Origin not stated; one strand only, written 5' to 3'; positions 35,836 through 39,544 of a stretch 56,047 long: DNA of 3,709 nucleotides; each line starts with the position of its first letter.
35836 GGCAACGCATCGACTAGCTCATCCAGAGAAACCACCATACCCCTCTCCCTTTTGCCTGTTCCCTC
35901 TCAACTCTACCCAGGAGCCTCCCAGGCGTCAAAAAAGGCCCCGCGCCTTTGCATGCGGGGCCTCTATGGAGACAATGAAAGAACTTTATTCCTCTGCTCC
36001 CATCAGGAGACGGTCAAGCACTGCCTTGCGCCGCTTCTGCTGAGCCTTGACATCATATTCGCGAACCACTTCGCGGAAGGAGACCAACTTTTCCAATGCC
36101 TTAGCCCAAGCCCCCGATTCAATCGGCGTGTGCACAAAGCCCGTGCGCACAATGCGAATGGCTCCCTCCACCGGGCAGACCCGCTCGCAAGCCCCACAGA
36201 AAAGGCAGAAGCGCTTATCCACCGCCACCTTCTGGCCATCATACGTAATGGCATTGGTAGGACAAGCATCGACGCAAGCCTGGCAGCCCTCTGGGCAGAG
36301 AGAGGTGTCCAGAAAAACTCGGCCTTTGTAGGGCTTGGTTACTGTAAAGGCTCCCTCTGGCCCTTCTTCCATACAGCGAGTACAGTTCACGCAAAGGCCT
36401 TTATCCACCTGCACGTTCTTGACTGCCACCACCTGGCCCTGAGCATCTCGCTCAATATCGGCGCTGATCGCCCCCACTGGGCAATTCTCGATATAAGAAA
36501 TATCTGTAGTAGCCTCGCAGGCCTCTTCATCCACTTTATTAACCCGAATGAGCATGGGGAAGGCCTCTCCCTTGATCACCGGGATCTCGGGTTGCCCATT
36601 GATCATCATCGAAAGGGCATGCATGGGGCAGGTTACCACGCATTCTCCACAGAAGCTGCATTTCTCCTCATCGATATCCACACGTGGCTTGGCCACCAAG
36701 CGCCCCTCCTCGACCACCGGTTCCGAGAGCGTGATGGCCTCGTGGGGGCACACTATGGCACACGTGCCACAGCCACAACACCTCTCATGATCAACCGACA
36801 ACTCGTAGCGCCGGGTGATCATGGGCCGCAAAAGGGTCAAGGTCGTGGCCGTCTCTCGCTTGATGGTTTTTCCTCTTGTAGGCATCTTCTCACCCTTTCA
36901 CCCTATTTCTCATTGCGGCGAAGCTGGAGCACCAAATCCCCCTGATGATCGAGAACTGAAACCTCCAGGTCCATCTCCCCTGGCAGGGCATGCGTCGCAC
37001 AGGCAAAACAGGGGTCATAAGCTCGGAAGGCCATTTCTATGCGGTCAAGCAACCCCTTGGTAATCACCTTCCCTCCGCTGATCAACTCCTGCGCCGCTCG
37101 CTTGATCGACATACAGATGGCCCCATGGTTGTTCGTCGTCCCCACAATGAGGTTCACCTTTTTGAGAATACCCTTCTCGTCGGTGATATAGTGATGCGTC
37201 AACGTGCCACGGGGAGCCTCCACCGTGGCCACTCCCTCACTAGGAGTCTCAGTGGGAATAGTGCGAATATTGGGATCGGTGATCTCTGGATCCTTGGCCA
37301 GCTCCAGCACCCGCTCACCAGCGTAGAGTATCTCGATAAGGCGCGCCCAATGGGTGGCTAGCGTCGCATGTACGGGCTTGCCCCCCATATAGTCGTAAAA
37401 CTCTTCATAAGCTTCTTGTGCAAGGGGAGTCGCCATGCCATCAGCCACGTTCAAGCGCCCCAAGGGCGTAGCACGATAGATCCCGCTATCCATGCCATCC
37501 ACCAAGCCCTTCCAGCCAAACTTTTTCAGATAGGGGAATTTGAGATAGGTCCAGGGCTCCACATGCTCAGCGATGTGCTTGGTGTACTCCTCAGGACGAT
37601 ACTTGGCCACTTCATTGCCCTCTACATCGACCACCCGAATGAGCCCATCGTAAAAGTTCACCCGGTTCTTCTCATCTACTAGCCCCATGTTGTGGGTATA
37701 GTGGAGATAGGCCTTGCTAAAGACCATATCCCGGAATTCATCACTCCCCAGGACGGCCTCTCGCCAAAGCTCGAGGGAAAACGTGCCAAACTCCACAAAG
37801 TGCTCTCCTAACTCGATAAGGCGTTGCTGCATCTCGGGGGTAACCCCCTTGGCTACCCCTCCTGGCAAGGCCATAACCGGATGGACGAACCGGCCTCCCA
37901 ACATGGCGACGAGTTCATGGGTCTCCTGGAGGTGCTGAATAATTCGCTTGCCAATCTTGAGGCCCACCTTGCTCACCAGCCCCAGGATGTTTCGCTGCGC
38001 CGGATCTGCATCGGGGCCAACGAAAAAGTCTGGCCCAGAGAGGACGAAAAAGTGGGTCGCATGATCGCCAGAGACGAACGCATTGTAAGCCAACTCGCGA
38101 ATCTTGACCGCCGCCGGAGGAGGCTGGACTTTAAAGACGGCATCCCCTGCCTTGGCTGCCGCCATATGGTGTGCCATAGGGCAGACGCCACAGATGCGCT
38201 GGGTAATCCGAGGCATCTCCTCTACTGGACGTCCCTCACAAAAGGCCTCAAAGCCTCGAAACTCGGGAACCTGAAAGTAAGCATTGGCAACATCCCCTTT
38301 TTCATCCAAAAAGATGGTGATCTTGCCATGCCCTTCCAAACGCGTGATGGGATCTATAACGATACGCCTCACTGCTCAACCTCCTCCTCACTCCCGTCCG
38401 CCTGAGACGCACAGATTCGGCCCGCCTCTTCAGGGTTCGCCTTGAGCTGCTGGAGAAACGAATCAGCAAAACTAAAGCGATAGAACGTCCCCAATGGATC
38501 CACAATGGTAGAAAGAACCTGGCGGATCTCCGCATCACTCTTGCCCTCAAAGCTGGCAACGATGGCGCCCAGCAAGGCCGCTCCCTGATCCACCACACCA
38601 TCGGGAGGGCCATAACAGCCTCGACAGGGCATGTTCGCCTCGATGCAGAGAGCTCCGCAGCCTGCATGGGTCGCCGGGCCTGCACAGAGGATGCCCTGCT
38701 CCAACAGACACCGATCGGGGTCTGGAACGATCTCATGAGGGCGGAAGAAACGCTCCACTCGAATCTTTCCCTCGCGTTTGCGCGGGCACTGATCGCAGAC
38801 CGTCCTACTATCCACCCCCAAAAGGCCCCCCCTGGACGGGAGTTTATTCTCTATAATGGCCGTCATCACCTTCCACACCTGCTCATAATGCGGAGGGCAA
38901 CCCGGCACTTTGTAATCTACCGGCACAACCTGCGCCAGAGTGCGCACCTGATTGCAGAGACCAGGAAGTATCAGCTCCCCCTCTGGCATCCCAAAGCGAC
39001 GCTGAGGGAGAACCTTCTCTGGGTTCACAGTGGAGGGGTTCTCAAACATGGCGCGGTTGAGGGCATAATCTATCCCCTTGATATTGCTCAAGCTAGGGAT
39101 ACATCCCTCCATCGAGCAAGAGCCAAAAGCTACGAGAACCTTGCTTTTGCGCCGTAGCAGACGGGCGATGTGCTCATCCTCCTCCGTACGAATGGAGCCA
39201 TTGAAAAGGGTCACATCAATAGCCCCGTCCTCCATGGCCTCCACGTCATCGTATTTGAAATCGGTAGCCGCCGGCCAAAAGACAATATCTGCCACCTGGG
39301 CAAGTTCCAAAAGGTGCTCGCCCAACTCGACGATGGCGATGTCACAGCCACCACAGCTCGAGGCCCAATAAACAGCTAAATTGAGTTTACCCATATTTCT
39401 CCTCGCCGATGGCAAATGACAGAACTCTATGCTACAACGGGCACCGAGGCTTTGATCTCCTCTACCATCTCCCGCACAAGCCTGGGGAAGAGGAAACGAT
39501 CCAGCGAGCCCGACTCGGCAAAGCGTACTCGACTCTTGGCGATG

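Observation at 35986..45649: AOR-ferredoxin-HdrA-MvhD-[NiFe] hydrogenase-polyferredoxin gene string lacking HdrBC: candidate aldehyde/acid-linked electron-bifurcating hydrogenase complex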

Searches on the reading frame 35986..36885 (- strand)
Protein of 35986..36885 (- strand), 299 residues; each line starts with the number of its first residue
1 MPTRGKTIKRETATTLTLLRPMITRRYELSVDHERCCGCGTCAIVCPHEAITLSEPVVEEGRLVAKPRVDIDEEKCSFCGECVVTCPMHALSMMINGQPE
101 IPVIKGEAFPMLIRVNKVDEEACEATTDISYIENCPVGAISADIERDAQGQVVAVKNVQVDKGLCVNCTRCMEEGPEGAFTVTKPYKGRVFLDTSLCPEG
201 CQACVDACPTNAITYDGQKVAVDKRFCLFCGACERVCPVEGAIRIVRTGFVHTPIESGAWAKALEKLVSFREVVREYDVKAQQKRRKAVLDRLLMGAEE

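Call 6: search_protein_families(library=pfam, proteins=[window:35986-36885:-], max_evalue=0.001)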
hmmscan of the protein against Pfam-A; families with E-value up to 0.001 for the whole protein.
window:35986-36885:- (299 aa): 15 families
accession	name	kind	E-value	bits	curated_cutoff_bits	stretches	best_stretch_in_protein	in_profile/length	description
PF00037.32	Fer4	-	2.8e-27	93.8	21.1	4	31-52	3-24/24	4Fe-4S binding domain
PF12838.12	Fer4_7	-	5.3e-24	84.9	27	3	35-89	1-51/52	4Fe-4S dicluster domain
PF12837.12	Fer4_6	-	2.2e-17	62.5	25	2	69-91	2-24/24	4Fe-4S binding domain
PF13484.11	Fer4_16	-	2e-16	61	30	1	200-226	4-28/66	4Fe-4S double cluster binding domain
PF13237.11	Fer4_10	-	5e-16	58.8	25.5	2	190-238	2-53/53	4Fe-4S dicluster domain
PF14697.11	Fer4_21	-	1.3e-15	57.7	35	3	200-244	10-58/59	4Fe-4S dicluster domain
PF13187.11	Fer4_9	-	3.4e-15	56.2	27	3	200-241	4-50/52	4Fe-4S dicluster domain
PF25160.1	LdpA_Fe-S-bd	-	1.2e-14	54.2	27.6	2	197-240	1-41/49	LdpA Fe-S cluster-binding domain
PF12797.12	Fer4_2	-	1e-11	44.4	24.5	0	189-210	2-22/22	4Fe-4S binding domain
PF13534.11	Fer4_17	-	1.1e-07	32.8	22.2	0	32-49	42-59/61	4Fe-4S dicluster domain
PF12798.12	Fer4_3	-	4e-07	30.8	27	0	227-239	1-13/15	4Fe-4S binding domain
PF12800.12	Fer4_4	-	3.4e-06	27.4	24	0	34-47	2-15/17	4Fe-4S binding domain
PF13459.11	Fer4_15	-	0.00011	23.3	22.4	0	30-47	2-19/66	4Fe-4S single cluster domain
PF13183.11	Fer4_8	-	0.00013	22.9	27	0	34-89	3-67/68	4Fe-4S dicluster domain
PF13370.11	Fer4_13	-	0.00017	22.7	24.5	0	160-214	1-57/58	4Fe-4S single cluster domain of Ferredoxin I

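Call 7: search_protein_families(library=ncbifam, proteins=[window:35986-36885:-], max_evalue=0.001)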
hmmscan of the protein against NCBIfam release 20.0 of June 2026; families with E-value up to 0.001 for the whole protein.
window:35986-36885:- (299 aa): 90 families (the best 25 are shown)
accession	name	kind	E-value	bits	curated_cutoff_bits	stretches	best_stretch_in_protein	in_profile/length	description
NF042909.1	FMH_DH_FwdF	exception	1.3e-43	149.4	375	2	157-267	219-335/336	tungsten-dependent formylmethanofuran dehydrogenase subunit FwdF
NF009053.0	PRK12387.1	subfamily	6.1e-20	71.7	204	2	181-245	24-92/180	formate hydrogenlyase complex iron-sulfur subunit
TIGR04105.1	FeFe_hydrog_B1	subfamily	1e-19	70.6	450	2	29-92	137-206/462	monomeric [FeFe] hydrogenase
TIGR01971.1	NuoI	subfamily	1e-19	70.3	113.05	3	28-93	34-100/121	NADH-quinone oxidoreductase, chain I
NF058577.1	FdxA_fam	equivalog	5.2e-18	65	65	1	201-240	12-51/52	4Fe-4S ferredoxin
NF040864.1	HgcB_ferredoxin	equivalog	1.6e-17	63.1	99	3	29-93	9-63/93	mercury methylation ferredoxin HgcB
NF006221.0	PRK08348.1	subfamily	3.6e-17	62.3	124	2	26-93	36-94/136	NADH-plastoquinone oxidoreductase subunit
NF040612.1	F420_dehyd_FpoI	exception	4.9e-17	62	180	1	30-93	38-101/135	F420H2 dehydrogenase subunit FpoI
NF004538.0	PRK05888.1-4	equivalog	8.3e-16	58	135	1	24-91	53-117/162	NADH-quinone oxidoreductase subunit NuoI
NF038196.1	ferrodoxin_EFR1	subfamily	1.4e-15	58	75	2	17-93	168-231/242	EFR1 family ferrodoxin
TIGR02179.1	PorD_KorD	subfamily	1.8e-15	56.8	60.05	2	160-214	22-73/78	2-oxoacid:acceptor oxidoreductase, delta subunit, pyruvate/2-ketoisovalerate family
TIGR02700.1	flavo_MJ0208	hypoth_equivalog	1.4e-14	54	251.35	1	199-241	151-193/234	dihydromethanopterin reductase (acceptor)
NF043069.1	T4HPD_activ_SAM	equivalog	2e-14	53.7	425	2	27-93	44-99/299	trans-4-hydroxy-L-proline dehydratase activase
NF045874.1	Vhu_polyferre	exception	5.6e-14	51.7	600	2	200-240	132-172/381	F420-non-reducing hydrogenase associated-polyferredoxin VhuB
NF043039.1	HgcAB_like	equivalog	6.9e-14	52.2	285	2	22-92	288-350/350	HgcAB-like fusion protein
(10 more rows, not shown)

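Call 77: search_solved_structures(query=window:35986-36885:-, max_evalue=1e-8)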
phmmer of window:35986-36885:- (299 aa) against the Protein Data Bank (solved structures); distinct sequences matched with E-value up to 1e-8: 8.
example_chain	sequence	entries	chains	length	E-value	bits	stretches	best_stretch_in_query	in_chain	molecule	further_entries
9sw6_H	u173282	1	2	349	3.1e-39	138.3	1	159-268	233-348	Tungsten formylmethanofuran dehydrogenase, subunit F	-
5t5i_F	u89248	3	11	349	5.6e-39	137.4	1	159-268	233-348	Tungsten formylmethanofuran dehydrogenase subunit fwdF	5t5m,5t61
7bkb_K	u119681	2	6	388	8.7e-39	136.8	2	22-123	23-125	Formylmethanofuran dehydrogenase, subunit F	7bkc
9sfi_T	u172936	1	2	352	3.1e-31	112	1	21-268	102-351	4Fe-4S ferredoxin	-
9sw6_G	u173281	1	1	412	5e-22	81.8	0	34-93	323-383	Polyferredoxin protein MvhB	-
9sfi_O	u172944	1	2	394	1.6e-19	73.6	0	160-241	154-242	Ferredoxin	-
8qby_I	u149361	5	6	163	5.4e-09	39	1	26-91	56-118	NADH-quinone oxidoreductase subunit I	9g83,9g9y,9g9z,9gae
7ar7_I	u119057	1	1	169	7.3e-09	38.6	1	25-91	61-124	NADH dehydrogenase [ubiquinone] iron-sulfur protein 8-A, mitochondrial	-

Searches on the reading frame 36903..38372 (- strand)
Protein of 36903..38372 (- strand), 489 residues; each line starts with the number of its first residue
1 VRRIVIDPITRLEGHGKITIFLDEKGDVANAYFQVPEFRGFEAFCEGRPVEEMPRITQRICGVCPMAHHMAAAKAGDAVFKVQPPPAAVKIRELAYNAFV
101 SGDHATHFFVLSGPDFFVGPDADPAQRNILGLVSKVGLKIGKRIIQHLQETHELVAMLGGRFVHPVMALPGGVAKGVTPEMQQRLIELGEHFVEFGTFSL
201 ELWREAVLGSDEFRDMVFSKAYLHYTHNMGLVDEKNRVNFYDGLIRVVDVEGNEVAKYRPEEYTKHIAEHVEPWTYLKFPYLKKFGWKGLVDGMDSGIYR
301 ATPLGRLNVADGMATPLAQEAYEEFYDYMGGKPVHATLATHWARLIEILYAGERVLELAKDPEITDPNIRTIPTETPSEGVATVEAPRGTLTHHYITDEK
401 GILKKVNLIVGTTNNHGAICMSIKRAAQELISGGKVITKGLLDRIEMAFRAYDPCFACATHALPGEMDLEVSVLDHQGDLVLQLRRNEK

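Call 6: search_protein_families(library=pfam, proteins=[window:36903-38372:-], max_evalue=0.001)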
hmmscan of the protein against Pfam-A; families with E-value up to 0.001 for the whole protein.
window:36903-38372:- (489 aa): 1 family
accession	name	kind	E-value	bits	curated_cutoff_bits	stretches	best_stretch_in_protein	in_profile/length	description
PF00374.24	NiFeSe_Hases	-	1.2e-32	114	25.8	2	39-117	1-79/508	Nickel-dependent hydrogenase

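Call 7: search_protein_families(library=ncbifam, proteins=[window:36903-38372:-], max_evalue=0.001)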
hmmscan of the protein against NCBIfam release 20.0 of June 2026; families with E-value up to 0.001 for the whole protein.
window:36903-38372:- (489 aa): 9 families
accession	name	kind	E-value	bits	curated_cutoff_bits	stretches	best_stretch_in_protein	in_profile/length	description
NF041785.2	VhuA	equivalog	3.3e-109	365.2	800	1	1-431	1-417/418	F420-non-reducing hydrogenase Vhu subunit A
NF033181.1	NiFeSe_hydrog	equivalog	1.5e-45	156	600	2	1-132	1-131/507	nickel-dependent hydrogenase large subunit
NF045518.1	H2_NiFeSe_large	exception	5.6e-43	147.5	780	2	3-180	3-186/485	NiFeSe hydrogenase large subunit HysA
NF040828.1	sulfhyd_ShyA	equivalog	8.9e-41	140.1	700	2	302-462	256-412/415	NAD(P)-dependent hydrogenase/sulfhydrogenase 2 subunit alpha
TIGR03295.1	frhA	equivalog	1.2e-37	129.8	392.5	2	2-187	3-176/412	coenzyme F420 hydrogenase subunit alpha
NF007778.0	PRK10467.1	equivalog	2.1e-26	92.3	969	2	2-173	3-183/567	hydrogenase 2 large subunit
NF040832.1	sulfhyd_HydA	equivalog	7e-25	88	880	1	4-462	5-423/426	NADPH-dependent hydrogenase/sulfhydrogenase 1 subunit alpha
NF007550.0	PRK10170.1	equivalog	1.1e-22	80.2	1101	2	2-118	17-133/597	Ni/Fe-hydrogenase large subunit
NF041786.2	VhuU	equivalog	2.2e-07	30.6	70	1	441-463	7-29/45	F420-non-reducing hydrogenase selenoprotein subunit VhuU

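Call 76: search_solved_structures(query=window:36903-38372:-, max_evalue=1e-10)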
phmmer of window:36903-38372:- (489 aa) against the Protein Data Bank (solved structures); distinct sequences matched with E-value up to 1e-10: 68 (the best 60 are shown).
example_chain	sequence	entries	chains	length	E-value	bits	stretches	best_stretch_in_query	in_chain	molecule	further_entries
5odc_F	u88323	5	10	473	5.4e-110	371.6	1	3-472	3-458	Methyl-viologen reducing hydrogenase subunit A | Methyl-viologen reducing hydrogenase, subunit A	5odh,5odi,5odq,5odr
7t2r_D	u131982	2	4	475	1.8e-108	366.5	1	3-486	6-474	NiFe hydrogenase large subunit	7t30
9sw2_F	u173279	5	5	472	2.6e-108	366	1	3-482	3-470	F420-non-reducing hydrogenase subunit A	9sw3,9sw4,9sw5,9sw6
9sfi_g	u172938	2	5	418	3.4e-99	336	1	2-429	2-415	Coenzyme F420-reducing hydrogenase, alpha subunit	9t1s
5xf9_D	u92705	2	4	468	1.2e-96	327.6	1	2-461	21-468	NAD-reducing hydrogenase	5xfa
5jsu_B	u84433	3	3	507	3.6e-33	118.2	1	3-201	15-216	Periplasmic [NiFeSe] hydrogenase, large subunit, selenocysteine-containing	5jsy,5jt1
5jsh_B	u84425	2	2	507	1.1e-31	113.2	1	3-201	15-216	Periplasmic [NiFeSe] hydrogenase, large subunit, selenocysteine-containing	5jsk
6z8o_B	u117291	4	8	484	1.2e-30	109.8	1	3-201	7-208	Periplasmic [NiFeSe] hydrogenase, large subunit, selenocysteine-containing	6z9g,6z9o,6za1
6ru9_B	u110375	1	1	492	1.3e-30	109.7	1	3-201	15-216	Periplasmic [NiFeSe] hydrogenase, large subunit, selenocysteine-containing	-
6z8m_B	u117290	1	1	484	3.2e-30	108.5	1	3-201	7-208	Periplasmic [NiFeSe] hydrogenase, large subunit, selenocysteine-containing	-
6rtp_B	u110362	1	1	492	3.4e-30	108.4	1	3-201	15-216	Periplasmic [NiFeSe] hydrogenase, large subunit, selenocysteine-containing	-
6ruc_B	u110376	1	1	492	3.4e-30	108.4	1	3-201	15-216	Periplasmic [NiFeSe] hydrogenase, large subunit, selenocysteine-containing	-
3ze6_B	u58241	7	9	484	4.4e-30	108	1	3-201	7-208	PERIPLASMIC [NIFESE] HYDROGENASE, LARGE SUBUNIT, SELENOCYS SELENOCYSTEINE-CONTAINING | PERIPLASMIC [NIFESE] HYDROGENASE, LARGE SUBUNIT, SELENOCYSTEINE-CONTAININ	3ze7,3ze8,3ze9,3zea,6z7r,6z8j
2wpn_B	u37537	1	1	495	4.8e-30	107.9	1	3-201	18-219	PERIPLASMIC [NIFESE] HYDROGENASE, LARGE SUBUNIT, SELENOCYSTEINE-CONTAINING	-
1h2a_L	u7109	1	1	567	2.7e-28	102.1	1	4-126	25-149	HYDROGENASE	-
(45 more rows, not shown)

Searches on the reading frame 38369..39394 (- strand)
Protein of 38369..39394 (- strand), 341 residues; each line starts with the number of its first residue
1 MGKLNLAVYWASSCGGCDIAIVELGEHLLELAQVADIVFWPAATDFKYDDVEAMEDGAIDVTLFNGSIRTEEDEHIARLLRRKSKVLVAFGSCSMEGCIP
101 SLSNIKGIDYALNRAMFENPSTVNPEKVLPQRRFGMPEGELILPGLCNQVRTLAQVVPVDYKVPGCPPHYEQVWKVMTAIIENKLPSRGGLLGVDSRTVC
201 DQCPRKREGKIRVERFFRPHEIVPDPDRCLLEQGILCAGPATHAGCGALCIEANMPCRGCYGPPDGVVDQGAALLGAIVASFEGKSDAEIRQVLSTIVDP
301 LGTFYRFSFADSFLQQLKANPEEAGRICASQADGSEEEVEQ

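Call 6: search_protein_families(library=pfam, proteins=[window:38369-39394:-], max_evalue=0.001)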
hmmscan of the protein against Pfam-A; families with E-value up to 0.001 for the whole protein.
window:38369-39394:- (341 aa): 1 family
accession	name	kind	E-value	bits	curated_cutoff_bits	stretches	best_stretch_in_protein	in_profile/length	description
PF01058.29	Oxidored_q6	-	1.8e-23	83.1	27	1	14-179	1-127/128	NADH ubiquinone oxidoreductase, 20 Kd subunit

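Call 7: search_protein_families(library=ncbifam, proteins=[window:38369-39394:-], max_evalue=0.001)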
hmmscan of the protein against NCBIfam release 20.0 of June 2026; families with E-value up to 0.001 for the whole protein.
window:38369-39394:- (341 aa): 9 families
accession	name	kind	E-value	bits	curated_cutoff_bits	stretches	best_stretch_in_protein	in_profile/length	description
NF045875.1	F420_non_VhuG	exception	1.5e-62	211.4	450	1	3-313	4-280/286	F420-non-reducing hydrogenase subunit VhuG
NF040831.1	sulfhyd_ShyD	equivalog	4.1e-21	75.7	460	2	4-183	1-150/240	NAD(P)-dependent hydrogenase/sulfhydrogenase 2 subunit delta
NF040836.1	sulfhyd_HydD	equivalog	6.8e-21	74.6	500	2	3-111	5-106/261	NADPH-dependent hydrogenase/sulfhydrogenase 1 subunit delta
TIGR03294.1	FrhG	equivalog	1.1e-13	51.5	245.5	2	10-103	8-97/228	coenzyme F420 hydrogenase subunit gamma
NF005012.1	PRK06411.1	subfamily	8.4e-06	25.4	116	1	149-180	123-154/166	NADH-quinone oxidoreductase subunit NuoB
NF011392.0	PRK14817.1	equivalog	1.2e-05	25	271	0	150-177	126-153/182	NADH-quinone oxidoreductase subunit B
TIGR01957.1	nuoB_fam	subfamily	2.4e-05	24.2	142.7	0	149-179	107-137/145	NADH-quinone oxidoreductase subunit B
NF011395.0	PRK14820.1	equivalog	0.00018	21.3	263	0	152-178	125-151/180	NADH-quinone oxidoreductase subunit B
NF011390.0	PRK14815.1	equivalog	0.00036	19.9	281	0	151-180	124-153/183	NADH dehydrogenase subunit B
